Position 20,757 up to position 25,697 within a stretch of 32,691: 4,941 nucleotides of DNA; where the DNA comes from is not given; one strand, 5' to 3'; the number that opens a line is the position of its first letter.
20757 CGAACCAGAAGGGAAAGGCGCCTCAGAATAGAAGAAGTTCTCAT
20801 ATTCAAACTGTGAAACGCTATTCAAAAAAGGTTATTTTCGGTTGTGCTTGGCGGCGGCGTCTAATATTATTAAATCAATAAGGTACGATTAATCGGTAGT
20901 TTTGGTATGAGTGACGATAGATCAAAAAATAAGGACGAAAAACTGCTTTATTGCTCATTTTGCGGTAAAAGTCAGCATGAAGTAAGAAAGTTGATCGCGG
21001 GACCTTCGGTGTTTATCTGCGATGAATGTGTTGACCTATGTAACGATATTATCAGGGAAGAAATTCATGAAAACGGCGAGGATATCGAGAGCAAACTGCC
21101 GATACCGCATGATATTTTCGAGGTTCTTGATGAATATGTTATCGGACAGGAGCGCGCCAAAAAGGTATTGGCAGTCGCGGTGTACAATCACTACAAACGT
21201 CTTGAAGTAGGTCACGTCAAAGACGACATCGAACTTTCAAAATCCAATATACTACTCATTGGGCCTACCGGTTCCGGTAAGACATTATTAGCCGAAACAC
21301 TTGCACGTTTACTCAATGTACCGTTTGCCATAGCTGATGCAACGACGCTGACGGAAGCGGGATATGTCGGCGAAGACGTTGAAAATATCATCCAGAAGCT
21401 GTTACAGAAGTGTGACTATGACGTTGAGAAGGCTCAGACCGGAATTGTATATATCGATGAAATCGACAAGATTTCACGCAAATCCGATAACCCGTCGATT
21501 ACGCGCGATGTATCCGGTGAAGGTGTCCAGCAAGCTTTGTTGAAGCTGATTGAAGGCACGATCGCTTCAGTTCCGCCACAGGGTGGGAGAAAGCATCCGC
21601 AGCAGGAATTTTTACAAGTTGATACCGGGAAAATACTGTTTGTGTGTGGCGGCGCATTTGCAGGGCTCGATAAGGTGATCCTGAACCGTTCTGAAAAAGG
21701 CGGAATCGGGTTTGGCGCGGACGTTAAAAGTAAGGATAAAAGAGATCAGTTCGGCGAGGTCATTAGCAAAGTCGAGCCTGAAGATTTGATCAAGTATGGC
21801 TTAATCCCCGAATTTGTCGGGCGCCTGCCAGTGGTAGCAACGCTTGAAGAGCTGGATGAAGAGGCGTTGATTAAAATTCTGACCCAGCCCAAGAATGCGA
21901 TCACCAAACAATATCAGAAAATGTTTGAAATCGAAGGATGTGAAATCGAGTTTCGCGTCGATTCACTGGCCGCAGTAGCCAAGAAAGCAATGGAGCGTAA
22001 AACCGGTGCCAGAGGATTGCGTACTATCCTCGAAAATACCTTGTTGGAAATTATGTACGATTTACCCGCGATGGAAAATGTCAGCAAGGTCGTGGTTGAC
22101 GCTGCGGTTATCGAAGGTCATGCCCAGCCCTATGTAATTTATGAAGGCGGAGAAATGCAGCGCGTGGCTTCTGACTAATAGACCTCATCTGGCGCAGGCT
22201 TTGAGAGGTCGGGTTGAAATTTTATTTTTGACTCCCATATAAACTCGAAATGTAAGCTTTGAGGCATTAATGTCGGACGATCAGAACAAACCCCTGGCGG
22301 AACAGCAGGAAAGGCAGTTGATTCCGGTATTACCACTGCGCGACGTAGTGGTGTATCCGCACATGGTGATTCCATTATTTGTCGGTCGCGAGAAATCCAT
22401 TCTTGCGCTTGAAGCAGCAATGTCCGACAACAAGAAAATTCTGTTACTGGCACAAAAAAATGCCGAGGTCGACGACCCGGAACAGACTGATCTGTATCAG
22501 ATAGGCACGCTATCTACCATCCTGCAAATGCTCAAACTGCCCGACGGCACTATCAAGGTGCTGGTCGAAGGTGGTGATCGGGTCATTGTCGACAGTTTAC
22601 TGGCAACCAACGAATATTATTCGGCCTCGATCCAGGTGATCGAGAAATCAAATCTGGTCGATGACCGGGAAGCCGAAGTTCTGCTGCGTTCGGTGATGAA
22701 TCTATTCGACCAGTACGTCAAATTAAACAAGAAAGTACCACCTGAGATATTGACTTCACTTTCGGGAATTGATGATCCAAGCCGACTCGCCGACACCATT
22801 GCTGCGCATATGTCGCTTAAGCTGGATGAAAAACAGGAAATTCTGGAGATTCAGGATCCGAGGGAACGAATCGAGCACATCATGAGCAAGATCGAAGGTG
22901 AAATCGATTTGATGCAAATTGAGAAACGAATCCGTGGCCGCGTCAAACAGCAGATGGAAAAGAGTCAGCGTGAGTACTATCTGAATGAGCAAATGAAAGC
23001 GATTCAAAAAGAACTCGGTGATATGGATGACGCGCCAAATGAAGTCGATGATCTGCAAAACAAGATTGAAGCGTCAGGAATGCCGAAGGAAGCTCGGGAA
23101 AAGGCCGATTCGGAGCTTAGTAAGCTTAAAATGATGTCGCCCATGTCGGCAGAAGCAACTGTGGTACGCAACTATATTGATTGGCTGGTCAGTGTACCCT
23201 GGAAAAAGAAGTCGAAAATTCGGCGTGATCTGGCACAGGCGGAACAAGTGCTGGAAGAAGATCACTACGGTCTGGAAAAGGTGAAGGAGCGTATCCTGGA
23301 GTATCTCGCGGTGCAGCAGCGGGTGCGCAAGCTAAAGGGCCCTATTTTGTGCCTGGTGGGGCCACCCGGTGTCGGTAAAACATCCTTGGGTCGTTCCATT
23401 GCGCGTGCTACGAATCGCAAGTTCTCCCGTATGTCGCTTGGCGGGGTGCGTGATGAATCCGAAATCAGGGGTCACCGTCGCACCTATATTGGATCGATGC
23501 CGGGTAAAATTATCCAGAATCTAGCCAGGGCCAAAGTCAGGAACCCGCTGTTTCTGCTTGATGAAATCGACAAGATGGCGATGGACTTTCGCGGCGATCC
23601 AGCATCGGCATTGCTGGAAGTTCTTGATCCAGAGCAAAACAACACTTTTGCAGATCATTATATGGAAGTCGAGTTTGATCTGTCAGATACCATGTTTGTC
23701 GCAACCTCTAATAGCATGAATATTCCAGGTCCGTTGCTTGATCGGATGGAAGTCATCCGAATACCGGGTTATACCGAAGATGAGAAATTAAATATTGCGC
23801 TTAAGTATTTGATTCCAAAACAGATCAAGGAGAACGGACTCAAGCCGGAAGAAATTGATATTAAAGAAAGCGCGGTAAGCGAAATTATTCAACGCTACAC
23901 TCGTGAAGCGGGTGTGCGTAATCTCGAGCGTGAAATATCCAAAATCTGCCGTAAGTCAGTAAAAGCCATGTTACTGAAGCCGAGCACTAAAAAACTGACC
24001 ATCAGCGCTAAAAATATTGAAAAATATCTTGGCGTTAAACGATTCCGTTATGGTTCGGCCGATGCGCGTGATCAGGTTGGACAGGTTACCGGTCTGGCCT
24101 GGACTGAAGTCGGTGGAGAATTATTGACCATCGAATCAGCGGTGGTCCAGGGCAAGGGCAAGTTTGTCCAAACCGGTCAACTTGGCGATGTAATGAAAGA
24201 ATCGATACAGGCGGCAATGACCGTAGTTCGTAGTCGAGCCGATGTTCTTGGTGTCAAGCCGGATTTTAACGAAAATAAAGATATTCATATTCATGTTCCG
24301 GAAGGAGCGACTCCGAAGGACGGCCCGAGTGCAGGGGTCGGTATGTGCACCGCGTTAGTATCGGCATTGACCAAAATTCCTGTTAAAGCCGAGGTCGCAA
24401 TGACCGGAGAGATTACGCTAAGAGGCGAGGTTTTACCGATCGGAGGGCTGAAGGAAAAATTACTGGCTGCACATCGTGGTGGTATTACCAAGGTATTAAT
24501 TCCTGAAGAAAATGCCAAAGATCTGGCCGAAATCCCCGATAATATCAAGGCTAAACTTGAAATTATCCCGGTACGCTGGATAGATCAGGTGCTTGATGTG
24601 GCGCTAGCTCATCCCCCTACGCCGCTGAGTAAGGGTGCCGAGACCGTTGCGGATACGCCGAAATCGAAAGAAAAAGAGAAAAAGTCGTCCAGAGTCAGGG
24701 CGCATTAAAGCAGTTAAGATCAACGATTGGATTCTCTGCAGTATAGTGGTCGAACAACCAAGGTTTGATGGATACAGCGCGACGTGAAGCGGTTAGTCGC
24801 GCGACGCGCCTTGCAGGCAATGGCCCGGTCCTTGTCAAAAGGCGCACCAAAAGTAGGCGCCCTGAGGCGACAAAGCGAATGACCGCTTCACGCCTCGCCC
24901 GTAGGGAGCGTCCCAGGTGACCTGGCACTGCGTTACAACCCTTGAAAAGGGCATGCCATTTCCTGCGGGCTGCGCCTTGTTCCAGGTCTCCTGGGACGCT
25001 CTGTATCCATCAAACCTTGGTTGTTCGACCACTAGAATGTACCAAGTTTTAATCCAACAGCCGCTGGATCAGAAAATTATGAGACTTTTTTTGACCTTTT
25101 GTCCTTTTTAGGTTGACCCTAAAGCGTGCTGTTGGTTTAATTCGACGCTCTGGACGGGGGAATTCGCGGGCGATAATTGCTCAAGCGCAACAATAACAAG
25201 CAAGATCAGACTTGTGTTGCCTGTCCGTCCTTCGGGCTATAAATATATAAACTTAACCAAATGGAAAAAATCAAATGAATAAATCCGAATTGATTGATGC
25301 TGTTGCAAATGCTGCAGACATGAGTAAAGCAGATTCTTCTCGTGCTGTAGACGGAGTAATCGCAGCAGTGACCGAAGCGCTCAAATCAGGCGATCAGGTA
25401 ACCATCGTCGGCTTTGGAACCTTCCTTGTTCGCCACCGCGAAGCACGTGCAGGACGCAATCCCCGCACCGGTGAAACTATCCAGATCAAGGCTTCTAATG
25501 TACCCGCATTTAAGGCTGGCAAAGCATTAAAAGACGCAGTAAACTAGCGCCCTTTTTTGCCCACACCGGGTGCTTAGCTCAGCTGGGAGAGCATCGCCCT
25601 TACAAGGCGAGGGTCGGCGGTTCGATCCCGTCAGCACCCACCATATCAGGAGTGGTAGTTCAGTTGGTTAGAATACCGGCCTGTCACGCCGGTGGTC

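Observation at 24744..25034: Second, inverted copy between lon and hupB differs from copy 1 mainly by pair-preserving changes, with UNCG loop conservation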

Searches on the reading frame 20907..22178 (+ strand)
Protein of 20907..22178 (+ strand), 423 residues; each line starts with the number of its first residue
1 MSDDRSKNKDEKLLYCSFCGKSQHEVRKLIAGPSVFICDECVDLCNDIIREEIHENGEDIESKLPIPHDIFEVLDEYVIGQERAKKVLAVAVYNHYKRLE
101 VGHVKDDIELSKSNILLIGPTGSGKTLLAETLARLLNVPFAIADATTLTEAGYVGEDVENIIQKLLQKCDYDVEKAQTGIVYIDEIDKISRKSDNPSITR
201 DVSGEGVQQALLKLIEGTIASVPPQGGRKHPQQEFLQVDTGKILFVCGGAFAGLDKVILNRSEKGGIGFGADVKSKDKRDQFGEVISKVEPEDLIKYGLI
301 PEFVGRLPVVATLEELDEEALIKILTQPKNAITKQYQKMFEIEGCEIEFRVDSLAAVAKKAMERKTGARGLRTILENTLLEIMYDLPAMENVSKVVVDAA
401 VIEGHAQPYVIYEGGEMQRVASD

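Call 28: search_protein_families(library=ncbifam, proteins=[window:20907-22178:+])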
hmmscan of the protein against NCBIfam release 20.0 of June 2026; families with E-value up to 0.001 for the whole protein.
window:20907-22178:+ (423 aa): 25 families
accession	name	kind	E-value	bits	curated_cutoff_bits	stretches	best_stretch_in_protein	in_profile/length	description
NF003745.1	PRK05342.1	equivalog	7.3e-203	674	359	1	10-415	2-412/418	ATP-dependent Clp protease ATP-binding subunit ClpX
TIGR00382.1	clpX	equivalog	3.2e-201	668.7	370.75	1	8-410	3-413/414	ATP-dependent protease ATP-binding subunit ClpX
TIGR00390.1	hslU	equivalog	7e-61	206.5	362.45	3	66-168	2-103/441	ATP-dependent protease ATPase subunit HslU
TIGR02639.1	ClpA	equivalog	1.6e-11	43.2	993.15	2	290-383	626-715/734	ATP-dependent Clp protease ATP-binding subunit ClpA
TIGR01243.1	CDC48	subfamily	3.8e-09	35.4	802.65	1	105-217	206-308/733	CDC48 family AAA ATPase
TIGR01242.2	TIGR01242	subfamily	2e-08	33.6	500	1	114-215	150-242/362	proteasome-activating nucleotidase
NF003229.0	PRK04195.1-5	equivalog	6.3e-08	31.7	280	1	78-198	19-124/413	replication factor C large subunit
NF003069.1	PRK03992.1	subfamily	6.7e-08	32.1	500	1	113-214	166-258/379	proteasome-activating nucleotidase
NF041006.2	cell_div_CdvC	equivalog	1.1e-07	31.2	650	1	113-189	135-210/370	cell division protein CdvC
TIGR03346.1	chaperone_ClpB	equivalog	1.4e-07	30.3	1232.1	0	72-136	561-619/853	ATP-dependent chaperone ClpB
TIGR03345.1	VI_ClpV1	equivalog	3.9e-07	28.7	884.95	1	280-382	734-830/852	type VI secretion system ATPase TssH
NF047748.1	PrtsmActNtasePan1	equivalog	1.6e-06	27.4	750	1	112-214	182-275/405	proteasome-activating nucleotidase Pan1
NF008004.0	PRK10733.1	equivalog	1.6e-06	26.4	1008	1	113-193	186-260/644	ATP-dependent zinc metalloprotease FtsH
NF000868.0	PRK00080.1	equivalog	2.5e-06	26.6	282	1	74-192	24-117/330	Holliday junction branch migration DNA helicase RuvB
TIGR01241.2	FtsH_fam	equivalog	2.7e-06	26.4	600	1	115-194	198-271/598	ATP-dependent zinc metalloprotease FtsH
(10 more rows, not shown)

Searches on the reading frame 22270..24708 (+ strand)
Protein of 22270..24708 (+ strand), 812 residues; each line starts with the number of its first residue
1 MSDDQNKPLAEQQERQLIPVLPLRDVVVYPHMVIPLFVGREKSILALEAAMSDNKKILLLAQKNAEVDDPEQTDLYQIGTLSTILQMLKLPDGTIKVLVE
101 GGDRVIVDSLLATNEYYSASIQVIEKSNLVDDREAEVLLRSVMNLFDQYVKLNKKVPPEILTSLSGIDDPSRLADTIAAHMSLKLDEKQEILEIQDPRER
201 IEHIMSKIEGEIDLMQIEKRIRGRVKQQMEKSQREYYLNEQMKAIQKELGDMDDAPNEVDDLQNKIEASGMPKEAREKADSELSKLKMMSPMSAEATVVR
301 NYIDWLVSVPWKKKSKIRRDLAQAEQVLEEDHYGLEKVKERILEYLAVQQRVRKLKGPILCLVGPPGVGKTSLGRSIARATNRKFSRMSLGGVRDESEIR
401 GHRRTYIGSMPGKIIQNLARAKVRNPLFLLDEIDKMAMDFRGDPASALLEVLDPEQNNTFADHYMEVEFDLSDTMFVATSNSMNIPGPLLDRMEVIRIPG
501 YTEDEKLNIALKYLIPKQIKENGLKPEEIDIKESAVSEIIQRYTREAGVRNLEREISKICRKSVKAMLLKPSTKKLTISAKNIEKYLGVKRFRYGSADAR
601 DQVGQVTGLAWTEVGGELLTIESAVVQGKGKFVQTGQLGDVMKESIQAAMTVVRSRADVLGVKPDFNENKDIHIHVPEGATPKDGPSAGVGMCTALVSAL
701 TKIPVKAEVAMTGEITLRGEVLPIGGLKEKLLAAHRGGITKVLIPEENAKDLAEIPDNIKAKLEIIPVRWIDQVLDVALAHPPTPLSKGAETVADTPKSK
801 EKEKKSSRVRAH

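Call 28: search_protein_families(library=ncbifam, proteins=[window:22270-24708:+])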
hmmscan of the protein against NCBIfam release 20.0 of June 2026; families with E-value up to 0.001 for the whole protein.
window:22270-24708:+ (812 aa): 17 families
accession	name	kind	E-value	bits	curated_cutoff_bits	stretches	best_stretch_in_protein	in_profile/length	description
NF008053.0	PRK10787.1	equivalog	0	1316.5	891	1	11-785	4-777/784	endopeptidase La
TIGR00763.1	lon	equivalog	1.8e-302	1005.7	608.05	1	19-779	1-795/795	endopeptidase La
TIGR00764.1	lon_rel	equivalog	4.5e-38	131.2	516.6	1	560-780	371-594/608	ATP-dependent protease LonB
TIGR02903.1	spore_lon_C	equivalog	5.3e-31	107.8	678.8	1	530-778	370-614/615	Lon family ATP-dependent protease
TIGR02902.1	spore_lonB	equivalog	6e-31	107.7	723.3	1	598-779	343-531/531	ATP-dependent protease LonB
TIGR02653.1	Lon_rel_chp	hypoth_equivalog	1.5e-17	63.2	628.25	1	618-765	511-658/675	protease Lon-related BREX system protein BrxL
TIGR00416.1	sms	equivalog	1.9e-07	30.2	403.05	1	668-752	354-437/454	DNA repair protein RadA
TIGR02639.1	ClpA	equivalog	3.4e-07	28.9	993.15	1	316-481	443-605/734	ATP-dependent Clp protease ATP-binding subunit ClpA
NF003229.0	PRK04195.1-5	equivalog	4.6e-07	28.9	280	1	336-443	23-120/413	replication factor C large subunit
TIGR03499.1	FlhF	equivalog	6.6e-05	23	174.15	1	215-371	60-212/286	flagellar biosynthesis GTPase FlhF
TIGR00635.1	ruvB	equivalog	7.9e-05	21.8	299.05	1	330-390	4-63/305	Holliday junction branch migration DNA helicase RuvB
NF003069.1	PRK03992.1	subfamily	0.0002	20.6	500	1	360-439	168-239/379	proteasome-activating nucleotidase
TIGR01241.2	FtsH_fam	equivalog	0.00022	20.2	600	1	208-385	35-223/598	ATP-dependent zinc metalloprotease FtsH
NF009883.0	PRK13341.1-4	equivalog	0.0005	18.1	668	1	360-395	58-95/729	AAA family ATPase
NF003230.0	PRK04195.1-6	equivalog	0.0006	18.6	441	1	331-384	15-66/494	replication factor C large subunit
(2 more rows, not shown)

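Call 33: find_homologous_proteins(query=window:22270-24708:+, max_evalue=1e-100)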
Query window:22270-24708:+ (812 aa): 8000 proteins with E <= 1e-100 among 8000 candidates; the best 120 are listed.
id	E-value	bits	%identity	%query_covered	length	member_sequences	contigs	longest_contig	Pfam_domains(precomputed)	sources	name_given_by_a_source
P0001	0.0e+0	1765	100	100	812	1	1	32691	PF02190.23,PF05362.20,PF00004.36,PF22667.3,PF07728.21,PF13541.13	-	-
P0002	0.0e+0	1721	97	100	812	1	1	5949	PF02190.23,PF05362.20,PF00004.36,PF22667.3,PF07728.21,PF13541.13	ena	-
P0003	0.0e+0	1716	97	100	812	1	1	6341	PF02190.23,PF05362.20,PF00004.36,PF22667.3,PF07728.21,PF13541.13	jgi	jgi:ATP-dependent Lon protease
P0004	0.0e+0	1700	95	100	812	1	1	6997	PF02190.23,PF05362.20,PF00004.36,PF22667.3,PF07728.21,PF13541.13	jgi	jgi:ATP-dependent Lon protease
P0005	0.0e+0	1671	94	100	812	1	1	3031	PF02190.23,PF05362.20,PF00004.36,PF22667.3,PF07728.21,PF13541.13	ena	-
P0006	0.0e+0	1671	94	100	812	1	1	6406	PF02190.23,PF05362.20,PF00004.36,PF22667.3,PF07728.21,PF13541.13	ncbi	ncbi:MAG: endopeptidase La [Pseudomonadota bacterium]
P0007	0.0e+0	1656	93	100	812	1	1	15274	PF02190.23,PF05362.20,PF00004.36,PF22667.3,PF07728.21,PF13541.13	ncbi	-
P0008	0.0e+0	1656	93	100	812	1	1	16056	PF02190.23,PF05362.20,PF00004.36,PF22667.3,PF07728.21,PF13541.13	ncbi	-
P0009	0.0e+0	1654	93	100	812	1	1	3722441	PF02190.23,PF05362.20,PF00004.36,PF22667.3,PF07728.21,PF13541.13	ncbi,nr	ncbi:MAG: endopeptidase La [Gammaproteobacteria bacterium]|nr:MAG: endopeptidase La [Gammaproteobact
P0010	0.0e+0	1653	93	100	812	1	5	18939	PF02190.23,PF05362.20,PF00004.36,PF22667.3,PF07728.21,PF13541.13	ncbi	-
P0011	0.0e+0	1653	93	100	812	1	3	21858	PF02190.23,PF05362.20,PF00004.36,PF22667.3,PF07728.21,PF13541.13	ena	-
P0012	0.0e+0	1653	93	100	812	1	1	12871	PF02190.23,PF05362.20,PF00004.36,PF22667.3,PF07728.21,PF13541.13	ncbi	-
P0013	0.0e+0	1653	93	100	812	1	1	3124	PF02190.23,PF05362.20,PF00004.36,PF22667.3,PF07728.21,PF13541.13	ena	-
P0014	0.0e+0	1653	93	100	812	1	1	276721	PF02190.23,PF05362.20,PF00004.36,PF22667.3,PF07728.21,PF13541.13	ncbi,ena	-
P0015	0.0e+0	1651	93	100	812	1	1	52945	PF02190.23,PF05362.20,PF00004.36,PF22667.3,PF07728.21,PF13541.13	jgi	-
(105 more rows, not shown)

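Call 34: find_encoding_contigs(protein=P0002, flank=4000, max_places=2)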
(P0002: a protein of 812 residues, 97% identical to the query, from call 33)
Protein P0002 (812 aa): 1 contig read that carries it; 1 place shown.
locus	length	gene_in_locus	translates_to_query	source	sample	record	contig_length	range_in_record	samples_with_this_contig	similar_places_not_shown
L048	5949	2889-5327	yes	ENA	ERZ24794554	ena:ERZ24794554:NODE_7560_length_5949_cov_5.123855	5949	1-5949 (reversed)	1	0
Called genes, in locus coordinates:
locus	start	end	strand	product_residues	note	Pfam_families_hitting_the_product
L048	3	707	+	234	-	?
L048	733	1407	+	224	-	PF00574:CLP_protease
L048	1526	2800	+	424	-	PF06689:zf-C4_ClpX, PF01078:Mg_chelatase (faint), PF05496:RuvB_N (faint), PF00004:AAA, PF07724:AAA_2, PF07728:AAA_5 (weak), PF13401:AAA_22 (weak), PF10431:ClpB_D2-small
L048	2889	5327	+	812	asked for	PF02190:LON_substr_bdg, PF00004:AAA, PF07728:AAA_5 (weak), PF22667:Lon_lid, PF05362:Lon_C, PF13541:ChlI (weak)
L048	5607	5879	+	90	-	PF00216:Bac_DNA_binding, PF18291:HU-HIG (weak)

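Call 35: find_encoding_contigs(protein=P0003, flank=4000, max_places=2)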
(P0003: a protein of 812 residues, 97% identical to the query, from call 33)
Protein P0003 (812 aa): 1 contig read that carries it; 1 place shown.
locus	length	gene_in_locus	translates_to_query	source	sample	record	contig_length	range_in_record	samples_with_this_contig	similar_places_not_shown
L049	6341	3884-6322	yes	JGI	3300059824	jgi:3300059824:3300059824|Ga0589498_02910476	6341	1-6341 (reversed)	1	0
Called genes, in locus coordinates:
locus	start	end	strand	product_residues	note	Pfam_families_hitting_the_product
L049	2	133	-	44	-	?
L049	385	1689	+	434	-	PF05697:Trigger_N, PF00254:FKBP_C, PF05698:Trigger_C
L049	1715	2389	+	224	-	PF00574:CLP_protease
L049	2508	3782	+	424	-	PF06689:zf-C4_ClpX, PF01078:Mg_chelatase (faint), PF05496:RuvB_N (faint), PF00004:AAA, PF07724:AAA_2, PF07728:AAA_5 (weak), PF13401:AAA_22 (weak), PF10431:ClpB_D2-small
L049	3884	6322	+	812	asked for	PF02190:LON_substr_bdg, PF00004:AAA, PF07728:AAA_5 (weak), PF22667:Lon_lid, PF05362:Lon_C, PF13541:ChlI (weak)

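Call 36: find_encoding_contigs(protein=P0004, flank=4000, max_places=2)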
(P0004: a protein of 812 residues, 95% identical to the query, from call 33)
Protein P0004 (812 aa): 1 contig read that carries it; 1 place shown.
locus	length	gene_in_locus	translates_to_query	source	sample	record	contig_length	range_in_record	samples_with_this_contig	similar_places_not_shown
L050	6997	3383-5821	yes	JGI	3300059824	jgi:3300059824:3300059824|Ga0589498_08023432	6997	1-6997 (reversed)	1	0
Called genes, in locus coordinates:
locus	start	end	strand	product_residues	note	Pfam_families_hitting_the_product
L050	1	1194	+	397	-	?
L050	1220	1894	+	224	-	PF00574:CLP_protease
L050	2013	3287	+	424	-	PF06689:zf-C4_ClpX, PF01078:Mg_chelatase (faint), PF05496:RuvB_N (faint), PF00004:AAA, PF07724:AAA_2, PF07728:AAA_5 (weak), PF13401:AAA_22 (weak), PF10431:ClpB_D2-small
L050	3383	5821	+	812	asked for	PF02190:LON_substr_bdg, PF00004:AAA, PF07728:AAA_5 (weak), PF22667:Lon_lid, PF05362:Lon_C, PF13541:ChlI (weak)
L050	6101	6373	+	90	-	PF00216:Bac_DNA_binding, PF18291:HU-HIG (weak)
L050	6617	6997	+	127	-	?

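Call 37: find_encoding_contigs(protein=P0009, flank=10000, max_places=2)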
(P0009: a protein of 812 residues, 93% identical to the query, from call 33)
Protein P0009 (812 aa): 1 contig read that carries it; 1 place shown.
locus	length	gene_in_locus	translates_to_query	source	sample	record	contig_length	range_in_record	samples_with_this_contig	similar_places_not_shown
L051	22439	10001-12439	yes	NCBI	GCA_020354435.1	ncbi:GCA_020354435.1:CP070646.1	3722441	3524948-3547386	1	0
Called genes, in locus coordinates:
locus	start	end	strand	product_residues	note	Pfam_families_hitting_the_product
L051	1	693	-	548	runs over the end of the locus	PF00890:FAD_binding_2 (faint), PF01266:DAO (faint), PF01946:Thi4 (faint), PF13450:NAD_binding_8 (weak), PF21162:ETFQO_UQ-bd, PF05187:Fer4_ETF_QO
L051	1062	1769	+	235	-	PF00528:BPD_transp_1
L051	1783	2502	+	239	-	PF00005:ABC_tran, PF02463:SMC_N (faint), PF13604:AAA_30 (faint), PF13401:AAA_22 (weak), PF13304:AAA_21 (weak)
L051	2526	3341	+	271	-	PF12849:PBP_like_2, PF01547:SBP_bac_1 (faint), PF13531:SBP_bac_11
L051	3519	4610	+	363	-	PF00528:BPD_transp_1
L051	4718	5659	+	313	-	PF04069:OpuAC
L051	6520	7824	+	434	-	PF05697:Trigger_N, PF00254:FKBP_C, PF05698:Trigger_C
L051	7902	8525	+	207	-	PF00574:CLP_protease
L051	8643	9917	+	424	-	PF06689:zf-C4_ClpX, PF01078:Mg_chelatase (faint), PF05496:RuvB_N (faint), PF00004:AAA, PF07724:AAA_2, PF07728:AAA_5 (weak), PF13401:AAA_22 (weak), PF10431:ClpB_D2-small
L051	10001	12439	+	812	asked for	PF02190:LON_substr_bdg, PF00004:AAA, PF07728:AAA_5 (weak), PF22667:Lon_lid, PF05362:Lon_C, PF13541:ChlI (weak)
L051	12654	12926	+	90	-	PF00216:Bac_DNA_binding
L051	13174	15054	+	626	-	PF13623:SurA_N_2, PF13624:SurA_N_3, PF13145:Rotamase_2, PF00639:Rotamase, PF13616:Rotamase_3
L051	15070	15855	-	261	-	PF00106:adh_short, PF23441:SDR (weak), PF13561:adh_short_C2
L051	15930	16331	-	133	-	PF13279:4HBT_2, PF03061:4HBT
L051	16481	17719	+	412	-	PF00155:Aminotran_1_2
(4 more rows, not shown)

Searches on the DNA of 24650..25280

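Call 7: search_rna_families(source=window, start=24650, end=25280, threshold=evalue, max_evalue=10)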
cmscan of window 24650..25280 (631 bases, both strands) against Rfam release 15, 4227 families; matches with E-value up to 10: 4.
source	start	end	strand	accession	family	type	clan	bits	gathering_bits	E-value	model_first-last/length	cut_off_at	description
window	24909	24998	+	RF03978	mir-1269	Gene; miRNA;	-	21.1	100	0.7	1-90/90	no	mir-1269 microRNA precursor family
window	24777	24898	-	RF03404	mir-1298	Gene; miRNA;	-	18.6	70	0.69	1-104/104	no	mir-1298 microRNA precursor family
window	24906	25001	-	RF03296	MIR8788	Gene; miRNA;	-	16.7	124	5.9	14-125/138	no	MIR8788 microRNA precursor family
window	24906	25001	+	RF04143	MIR869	Gene; miRNA;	-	16.2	330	0.16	1-298/298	no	MIR869 microRNA precursor family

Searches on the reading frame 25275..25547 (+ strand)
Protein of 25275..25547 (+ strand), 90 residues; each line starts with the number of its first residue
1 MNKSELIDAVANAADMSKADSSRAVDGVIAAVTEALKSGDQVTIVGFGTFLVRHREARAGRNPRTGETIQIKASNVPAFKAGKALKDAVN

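Call 28: search_protein_families(library=ncbifam, proteins=[window:25275-25547:+])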
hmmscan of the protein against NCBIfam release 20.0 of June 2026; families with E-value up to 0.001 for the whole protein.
window:25275-25547:+ (90 aa): 7 families
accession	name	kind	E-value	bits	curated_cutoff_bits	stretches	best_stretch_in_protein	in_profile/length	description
NF007945.0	PRK10664.1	equivalog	6.7e-38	129.1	157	1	1-90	1-90/90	nucleoid-associated protein HU-beta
NF008023.0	PRK10753.1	equivalog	8.8e-35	119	162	1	1-89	1-89/90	nucleoid-associated protein HU-alpha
NF001222.0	PRK00199.1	equivalog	3.4e-26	91.3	115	1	1-90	1-91/95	integration host factor subunit beta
NF001401.0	PRK00285.1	equivalog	1.7e-25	89.1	111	1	1-90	6-95/103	integration host factor subunit alpha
TIGR00988.1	hip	equivalog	1.3e-23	83.2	119.95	1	1-90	1-91/94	integration host factor subunit beta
TIGR00987.1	himA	equivalog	2.1e-19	69.7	120.25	1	2-89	3-90/96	integration host factor subunit alpha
TIGR01201.1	HU_rel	subfamily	8.4e-05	22.5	68.6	1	1-54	31-84/170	HU family DNA-binding protein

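Call 29: find_encoding_contigs(protein=window:25275-25547:+, flank=3000, max_places=10)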
Protein window:25275-25547:+ (90 aa): no gene with exactly this product is on record in the collection.
